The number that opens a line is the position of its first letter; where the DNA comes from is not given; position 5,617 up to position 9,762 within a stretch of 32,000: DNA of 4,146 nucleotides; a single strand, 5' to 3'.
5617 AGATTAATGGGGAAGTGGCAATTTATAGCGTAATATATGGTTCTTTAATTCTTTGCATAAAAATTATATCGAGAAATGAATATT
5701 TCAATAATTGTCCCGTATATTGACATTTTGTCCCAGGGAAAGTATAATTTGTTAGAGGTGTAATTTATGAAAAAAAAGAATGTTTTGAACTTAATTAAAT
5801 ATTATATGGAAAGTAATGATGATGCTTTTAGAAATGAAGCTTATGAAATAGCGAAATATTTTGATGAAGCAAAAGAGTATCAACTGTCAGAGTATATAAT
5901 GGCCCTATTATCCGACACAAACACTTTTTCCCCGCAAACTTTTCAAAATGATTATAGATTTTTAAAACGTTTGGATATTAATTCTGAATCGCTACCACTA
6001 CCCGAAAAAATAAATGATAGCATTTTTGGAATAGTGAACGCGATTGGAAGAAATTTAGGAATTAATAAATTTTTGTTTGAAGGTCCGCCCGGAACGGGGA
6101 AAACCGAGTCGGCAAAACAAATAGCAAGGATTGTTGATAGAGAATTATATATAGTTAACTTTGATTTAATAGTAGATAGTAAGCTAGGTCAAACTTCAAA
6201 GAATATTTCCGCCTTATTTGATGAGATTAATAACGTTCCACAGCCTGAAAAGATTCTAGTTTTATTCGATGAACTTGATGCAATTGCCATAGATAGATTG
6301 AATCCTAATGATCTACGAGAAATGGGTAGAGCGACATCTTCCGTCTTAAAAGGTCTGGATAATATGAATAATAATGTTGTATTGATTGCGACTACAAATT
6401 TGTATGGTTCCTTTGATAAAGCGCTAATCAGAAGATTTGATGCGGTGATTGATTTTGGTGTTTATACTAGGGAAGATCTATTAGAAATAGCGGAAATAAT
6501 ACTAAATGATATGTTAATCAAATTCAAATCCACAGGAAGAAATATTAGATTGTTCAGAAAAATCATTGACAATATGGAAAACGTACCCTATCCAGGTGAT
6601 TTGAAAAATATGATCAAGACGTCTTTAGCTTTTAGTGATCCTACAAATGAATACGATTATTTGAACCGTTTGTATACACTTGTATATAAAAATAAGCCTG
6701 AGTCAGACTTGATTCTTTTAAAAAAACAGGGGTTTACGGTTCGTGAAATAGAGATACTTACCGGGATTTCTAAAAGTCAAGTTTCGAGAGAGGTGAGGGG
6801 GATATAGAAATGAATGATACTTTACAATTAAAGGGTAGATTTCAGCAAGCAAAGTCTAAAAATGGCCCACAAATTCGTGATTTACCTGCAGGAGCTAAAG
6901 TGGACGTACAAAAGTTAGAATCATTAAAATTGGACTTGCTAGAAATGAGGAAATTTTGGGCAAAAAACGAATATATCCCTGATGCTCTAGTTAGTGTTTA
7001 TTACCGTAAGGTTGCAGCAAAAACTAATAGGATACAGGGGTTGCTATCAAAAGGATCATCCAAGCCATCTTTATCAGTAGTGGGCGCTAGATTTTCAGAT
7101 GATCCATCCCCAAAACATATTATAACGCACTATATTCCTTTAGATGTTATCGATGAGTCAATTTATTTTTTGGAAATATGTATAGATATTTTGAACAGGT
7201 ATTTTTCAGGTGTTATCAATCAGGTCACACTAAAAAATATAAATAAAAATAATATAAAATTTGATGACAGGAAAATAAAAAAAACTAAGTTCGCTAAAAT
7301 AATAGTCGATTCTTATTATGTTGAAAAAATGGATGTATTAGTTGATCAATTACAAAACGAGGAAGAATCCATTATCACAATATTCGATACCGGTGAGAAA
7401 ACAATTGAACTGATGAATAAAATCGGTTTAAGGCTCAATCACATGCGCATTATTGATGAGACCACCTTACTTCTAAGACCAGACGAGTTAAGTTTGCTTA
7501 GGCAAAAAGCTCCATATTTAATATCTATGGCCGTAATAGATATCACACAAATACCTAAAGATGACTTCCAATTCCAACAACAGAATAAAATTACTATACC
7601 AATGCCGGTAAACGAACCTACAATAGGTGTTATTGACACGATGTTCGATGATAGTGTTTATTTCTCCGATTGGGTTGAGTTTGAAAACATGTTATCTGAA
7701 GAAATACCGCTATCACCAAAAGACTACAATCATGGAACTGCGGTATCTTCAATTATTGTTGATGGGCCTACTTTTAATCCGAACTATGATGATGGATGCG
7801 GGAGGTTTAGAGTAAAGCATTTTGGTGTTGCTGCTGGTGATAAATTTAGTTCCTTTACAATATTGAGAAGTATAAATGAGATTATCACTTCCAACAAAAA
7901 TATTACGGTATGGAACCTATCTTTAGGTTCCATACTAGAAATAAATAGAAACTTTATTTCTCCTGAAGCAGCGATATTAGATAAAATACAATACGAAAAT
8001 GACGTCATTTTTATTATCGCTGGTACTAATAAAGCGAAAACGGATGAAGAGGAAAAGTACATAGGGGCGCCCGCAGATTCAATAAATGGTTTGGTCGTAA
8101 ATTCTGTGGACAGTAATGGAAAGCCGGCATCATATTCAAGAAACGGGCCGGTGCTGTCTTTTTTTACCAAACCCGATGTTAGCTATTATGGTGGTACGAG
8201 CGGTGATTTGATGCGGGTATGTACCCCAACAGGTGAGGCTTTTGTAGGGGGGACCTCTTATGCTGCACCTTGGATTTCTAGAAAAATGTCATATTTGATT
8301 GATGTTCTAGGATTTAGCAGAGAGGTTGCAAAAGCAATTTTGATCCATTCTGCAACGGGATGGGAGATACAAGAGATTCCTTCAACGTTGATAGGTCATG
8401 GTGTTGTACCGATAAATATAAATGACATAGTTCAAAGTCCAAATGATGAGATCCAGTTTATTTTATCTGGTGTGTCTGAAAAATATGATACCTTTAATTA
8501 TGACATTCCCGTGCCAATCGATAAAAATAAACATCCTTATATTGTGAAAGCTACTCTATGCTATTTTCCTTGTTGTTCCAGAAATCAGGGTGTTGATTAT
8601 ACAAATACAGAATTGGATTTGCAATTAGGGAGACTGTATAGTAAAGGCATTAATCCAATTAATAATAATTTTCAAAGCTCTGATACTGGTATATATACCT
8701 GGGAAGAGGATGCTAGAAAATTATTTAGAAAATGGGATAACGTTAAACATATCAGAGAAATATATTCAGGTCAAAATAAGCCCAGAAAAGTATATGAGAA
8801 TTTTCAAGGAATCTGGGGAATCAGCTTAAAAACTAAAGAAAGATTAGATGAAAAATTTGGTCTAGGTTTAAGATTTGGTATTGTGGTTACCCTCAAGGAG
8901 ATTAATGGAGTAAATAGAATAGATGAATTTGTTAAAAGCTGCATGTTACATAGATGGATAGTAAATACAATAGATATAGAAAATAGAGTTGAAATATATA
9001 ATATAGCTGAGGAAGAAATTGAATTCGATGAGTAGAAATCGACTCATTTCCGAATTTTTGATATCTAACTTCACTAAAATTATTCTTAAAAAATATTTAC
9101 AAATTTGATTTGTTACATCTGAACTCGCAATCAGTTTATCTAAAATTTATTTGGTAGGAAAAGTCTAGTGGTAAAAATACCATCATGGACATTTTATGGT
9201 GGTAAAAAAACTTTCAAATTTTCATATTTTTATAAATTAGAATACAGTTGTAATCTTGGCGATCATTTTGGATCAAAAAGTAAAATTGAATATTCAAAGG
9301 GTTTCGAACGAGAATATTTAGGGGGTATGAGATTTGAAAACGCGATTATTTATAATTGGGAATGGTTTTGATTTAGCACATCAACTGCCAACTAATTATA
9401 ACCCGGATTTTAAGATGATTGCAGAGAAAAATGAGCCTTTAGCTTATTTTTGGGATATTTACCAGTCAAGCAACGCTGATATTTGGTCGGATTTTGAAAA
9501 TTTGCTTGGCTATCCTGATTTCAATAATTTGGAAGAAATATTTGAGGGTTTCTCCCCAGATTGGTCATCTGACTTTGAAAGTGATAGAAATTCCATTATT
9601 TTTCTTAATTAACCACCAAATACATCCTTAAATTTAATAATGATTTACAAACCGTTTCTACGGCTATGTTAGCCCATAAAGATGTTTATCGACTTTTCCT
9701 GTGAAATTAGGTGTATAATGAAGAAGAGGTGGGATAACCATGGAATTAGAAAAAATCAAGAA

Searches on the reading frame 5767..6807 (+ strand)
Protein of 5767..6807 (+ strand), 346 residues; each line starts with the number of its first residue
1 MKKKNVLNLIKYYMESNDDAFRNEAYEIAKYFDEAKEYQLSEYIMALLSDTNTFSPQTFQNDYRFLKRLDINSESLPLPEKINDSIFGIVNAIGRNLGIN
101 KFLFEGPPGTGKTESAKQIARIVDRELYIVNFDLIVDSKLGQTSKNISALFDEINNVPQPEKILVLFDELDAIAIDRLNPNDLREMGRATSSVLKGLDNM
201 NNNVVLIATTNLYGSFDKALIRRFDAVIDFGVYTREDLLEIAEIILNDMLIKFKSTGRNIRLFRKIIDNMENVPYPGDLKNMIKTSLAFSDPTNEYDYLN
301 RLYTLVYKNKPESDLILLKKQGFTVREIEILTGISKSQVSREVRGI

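Call 3: search_protein_families(library=pfam, proteins=[window:5767-6807:+], max_evalue=0.01)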
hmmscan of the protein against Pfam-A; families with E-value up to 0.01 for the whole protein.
window:5767-6807:+ (346 aa): 4 families
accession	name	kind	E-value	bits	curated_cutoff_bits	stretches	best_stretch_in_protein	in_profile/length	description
PF00004.35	AAA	-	5e-23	82.4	21.2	1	103-231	2-130/131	ATPase family associated with various cellular activities (AAA)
PF07728.20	AAA_5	-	1e-05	26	22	1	102-224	2-139/139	AAA domain (dynein-related subfamily)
PF13173.12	AAA_14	-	0.0015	18.9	27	1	104-173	7-74/129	AAA domain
PF12774.13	AAA_6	-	0.0018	17.7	25.2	1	104-138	37-71/327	Hydrolytic ATP binding site of dynein motor region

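Call 4: search_protein_families(library=ncbifam, proteins=[window:5767-6807:+], max_evalue=0.01)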
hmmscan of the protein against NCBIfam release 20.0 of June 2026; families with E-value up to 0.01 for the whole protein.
window:5767-6807:+ (346 aa): 27 families (the best 25 are shown)
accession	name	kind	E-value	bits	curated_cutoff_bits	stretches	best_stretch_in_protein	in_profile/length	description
NF042959.1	IteA_antiphage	equivalog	1.9e-31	109.5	510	1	100-251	126-273/367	anti-phage ATPase IteA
NF003069.1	PRK03992.1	subfamily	2e-13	50.3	500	1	102-252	168-321/379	proteasome-activating nucleotidase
TIGR01242.2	TIGR01242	subfamily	3.1e-13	49.5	500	1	102-251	151-303/362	proteasome-activating nucleotidase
TIGR01243.1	CDC48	subfamily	3.6e-13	48.7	802.65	1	103-245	216-634/733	CDC48 family AAA ATPase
NF047747.1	PrtsmActNtasePan2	equivalog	5.6e-11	42.3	700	1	102-249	188-338/397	proteasome-activating nucleotidase Pan2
NF047748.1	PrtsmActNtasePan1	equivalog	6.2e-11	42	750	1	102-249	185-335/405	proteasome-activating nucleotidase Pan1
NF041006.2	cell_div_CdvC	equivalog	1.5e-10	40.6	650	1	103-229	138-269/370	cell division protein CdvC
TIGR02880.1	cbbX_cfxQ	equivalog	3.9e-08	32.9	459.25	1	103-275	62-235/284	CbbX protein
TIGR01241.2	FtsH_fam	equivalog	4.3e-08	32.4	600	1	103-230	199-329/598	ATP-dependent zinc metalloprotease FtsH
TIGR02881.1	spore_V_K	equivalog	5.8e-07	28.8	422.95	1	101-258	44-203/261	stage V sporulation protein K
NF000868.0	PRK00080.1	equivalog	8e-06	25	282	1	90-248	42-195/330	Holliday junction branch migration DNA helicase RuvB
NF008004.0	PRK10733.1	equivalog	1e-05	23.8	1008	1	102-231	188-320/644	ATP-dependent zinc metalloprotease FtsH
TIGR00635.1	ruvB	equivalog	1.1e-05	24.7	299.05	1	91-252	22-178/305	Holliday junction branch migration DNA helicase RuvB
TIGR03922.1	T7SS_EccA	equivalog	1.8e-05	23.5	466.65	1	100-245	313-463/557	type VII secretion AAA-ATPase EccA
NF003229.0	PRK04195.1-5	equivalog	2.2e-05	23.3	280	1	102-251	47-183/413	replication factor C large subunit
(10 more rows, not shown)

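Call 7: search_protein_families(library=padloc, proteins=[window:5767-6807:+], max_evalue=0.01)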
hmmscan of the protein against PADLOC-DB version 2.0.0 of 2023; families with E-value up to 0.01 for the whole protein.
window:5767-6807:+ (346 aa): 10 families
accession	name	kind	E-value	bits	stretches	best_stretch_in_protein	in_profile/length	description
PDLC02196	IetA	-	4.7e-42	142.7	1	100-342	123-367/374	-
PDLC02195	IetA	-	1.1e-29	101.9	1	100-302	138-333/395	-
PDLC04232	IetA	-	2.4e-28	97.5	1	100-256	117-269/330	-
PDLC04231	IetA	-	4e-20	70.7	1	100-232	118-246/262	-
PDLC00915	TRIP13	-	3.2e-19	67.4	1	103-257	67-235/302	TRIP13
PDLC00914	TRIP13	-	8.2e-12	43.2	1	102-251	74-236/302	TRIP13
PDLC03838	DolB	-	1.1e-08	32.8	2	103-128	170-195/375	-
PDLC04606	PDC-M37B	-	0.0013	16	0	86-126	162-201/390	-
PDLC03920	MkoA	-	0.0069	12.7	0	102-120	634-652/1112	-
PDLC04140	mad8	-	0.01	13.4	0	103-285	31-129/314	mads_8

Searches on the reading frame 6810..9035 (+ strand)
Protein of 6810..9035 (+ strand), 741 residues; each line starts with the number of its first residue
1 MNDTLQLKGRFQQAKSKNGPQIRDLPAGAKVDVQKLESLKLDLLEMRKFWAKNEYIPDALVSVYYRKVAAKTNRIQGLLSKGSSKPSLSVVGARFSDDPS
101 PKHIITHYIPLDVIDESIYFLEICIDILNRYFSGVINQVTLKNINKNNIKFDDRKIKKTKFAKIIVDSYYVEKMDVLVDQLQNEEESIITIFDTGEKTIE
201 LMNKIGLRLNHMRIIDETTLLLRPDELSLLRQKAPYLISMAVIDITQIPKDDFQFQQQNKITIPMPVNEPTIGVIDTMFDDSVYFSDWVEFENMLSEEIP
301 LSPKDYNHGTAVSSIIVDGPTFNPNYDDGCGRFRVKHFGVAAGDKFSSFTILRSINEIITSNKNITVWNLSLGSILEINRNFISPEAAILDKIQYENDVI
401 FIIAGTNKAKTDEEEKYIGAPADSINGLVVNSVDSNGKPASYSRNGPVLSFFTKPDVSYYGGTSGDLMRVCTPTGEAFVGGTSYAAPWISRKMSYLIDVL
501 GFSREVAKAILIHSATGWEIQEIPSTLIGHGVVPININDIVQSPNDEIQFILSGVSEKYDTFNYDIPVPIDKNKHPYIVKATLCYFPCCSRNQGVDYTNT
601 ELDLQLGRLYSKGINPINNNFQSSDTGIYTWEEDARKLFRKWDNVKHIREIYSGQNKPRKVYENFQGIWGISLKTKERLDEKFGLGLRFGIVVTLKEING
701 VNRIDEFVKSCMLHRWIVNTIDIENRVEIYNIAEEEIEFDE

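Call 3: search_protein_families(library=pfam, proteins=[window:6810-9035:+], max_evalue=0.01)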
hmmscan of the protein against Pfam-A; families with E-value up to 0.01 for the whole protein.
window:6810-9035:+ (741 aa): 1 family
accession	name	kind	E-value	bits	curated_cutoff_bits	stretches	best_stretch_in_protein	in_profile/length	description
PF00082.27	Peptidase_S8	-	2.3e-29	103.1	21.8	1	269-525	3-282/288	Subtilase family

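Call 4: search_protein_families(library=ncbifam, proteins=[window:6810-9035:+], max_evalue=0.01)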
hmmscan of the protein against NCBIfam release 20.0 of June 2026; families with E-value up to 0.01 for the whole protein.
window:6810-9035:+ (741 aa): 2 families
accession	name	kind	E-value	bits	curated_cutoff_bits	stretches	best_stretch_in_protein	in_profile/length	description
NF042956.1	IteS_antiphage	equivalog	9.3e-36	123.4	900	1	255-724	241-744/747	S8 family anti-phage peptidase IteS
TIGR03921.1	T7SS_mycosin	equivalog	3.3e-06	26.4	278.75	1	363-490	114-237/353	type VII secretion-associated serine protease mycosin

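Call 7: search_protein_families(library=padloc, proteins=[window:6810-9035:+], max_evalue=0.01)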
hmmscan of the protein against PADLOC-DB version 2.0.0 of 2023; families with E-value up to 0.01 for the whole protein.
window:6810-9035:+ (741 aa): 7 families
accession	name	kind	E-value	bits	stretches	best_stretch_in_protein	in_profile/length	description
PDLC02197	IetS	-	6.5e-55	184.7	1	253-728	241-748/749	-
PDLC02201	IetS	-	2.6e-45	153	1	226-608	211-624/781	-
PDLC02199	IetS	-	1.2e-35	120.9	1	253-710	296-804/826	-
PDLC02202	IetS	-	1.5e-28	97.6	1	267-650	295-705/780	-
PDLC02200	IetS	-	2.6e-21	73.5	1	269-632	269-673/780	-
PDLC04233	IetS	-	3.6e-10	36.5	1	361-410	412-461/855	-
PDLC04234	IetS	-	0.00015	18.2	1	362-409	415-462/656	-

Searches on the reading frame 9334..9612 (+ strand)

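Call 105: search_protein_families(library=pfam, proteins=[window:9334-9612:+], max_evalue=0.001)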
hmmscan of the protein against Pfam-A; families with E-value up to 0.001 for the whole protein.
window:9334-9612:+ (92 aa): 1 family
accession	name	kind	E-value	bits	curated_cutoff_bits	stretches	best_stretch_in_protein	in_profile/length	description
PF14253.11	AbiH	-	9.9e-13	49.2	30.9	1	5-78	1-82/260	Bacteriophage abortive infection AbiH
